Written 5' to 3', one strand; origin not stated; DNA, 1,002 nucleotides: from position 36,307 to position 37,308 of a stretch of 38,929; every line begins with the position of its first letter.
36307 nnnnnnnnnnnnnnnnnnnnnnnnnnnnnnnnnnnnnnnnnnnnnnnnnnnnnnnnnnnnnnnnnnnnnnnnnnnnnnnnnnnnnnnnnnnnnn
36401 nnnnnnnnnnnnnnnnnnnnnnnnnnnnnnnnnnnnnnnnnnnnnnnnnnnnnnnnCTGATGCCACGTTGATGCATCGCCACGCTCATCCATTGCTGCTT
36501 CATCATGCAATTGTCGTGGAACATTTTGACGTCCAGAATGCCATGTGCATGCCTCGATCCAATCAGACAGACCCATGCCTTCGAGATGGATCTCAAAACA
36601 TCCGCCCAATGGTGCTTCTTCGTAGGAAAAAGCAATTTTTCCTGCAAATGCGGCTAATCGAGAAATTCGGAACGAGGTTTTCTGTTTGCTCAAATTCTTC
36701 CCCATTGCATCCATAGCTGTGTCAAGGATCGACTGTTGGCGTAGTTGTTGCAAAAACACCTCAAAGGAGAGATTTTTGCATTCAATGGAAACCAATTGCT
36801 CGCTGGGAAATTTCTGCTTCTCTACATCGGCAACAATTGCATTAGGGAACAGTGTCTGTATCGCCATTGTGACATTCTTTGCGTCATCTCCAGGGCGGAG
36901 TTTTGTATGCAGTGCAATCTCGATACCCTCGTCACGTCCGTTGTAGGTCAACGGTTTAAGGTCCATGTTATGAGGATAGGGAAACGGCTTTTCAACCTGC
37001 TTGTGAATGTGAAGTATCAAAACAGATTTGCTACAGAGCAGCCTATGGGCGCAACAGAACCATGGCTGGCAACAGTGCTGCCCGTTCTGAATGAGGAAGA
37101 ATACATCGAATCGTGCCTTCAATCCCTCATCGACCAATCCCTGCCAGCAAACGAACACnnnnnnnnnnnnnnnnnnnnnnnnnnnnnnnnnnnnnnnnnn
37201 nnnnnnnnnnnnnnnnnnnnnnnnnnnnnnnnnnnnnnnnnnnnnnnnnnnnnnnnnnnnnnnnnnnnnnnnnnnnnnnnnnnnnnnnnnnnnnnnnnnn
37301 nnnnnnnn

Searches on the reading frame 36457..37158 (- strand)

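Call 8: search_protein_families(library=pfam, proteins=[window:36457-37158:-], max_evalue=0.01)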
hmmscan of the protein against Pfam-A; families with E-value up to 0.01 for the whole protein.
window:36457-37158:- (234 aa): 1 family
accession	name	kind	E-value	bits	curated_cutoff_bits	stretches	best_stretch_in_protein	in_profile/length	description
PF01877.22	RNA_binding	-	0.0019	19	26.9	1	81-182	2-112/120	RNA binding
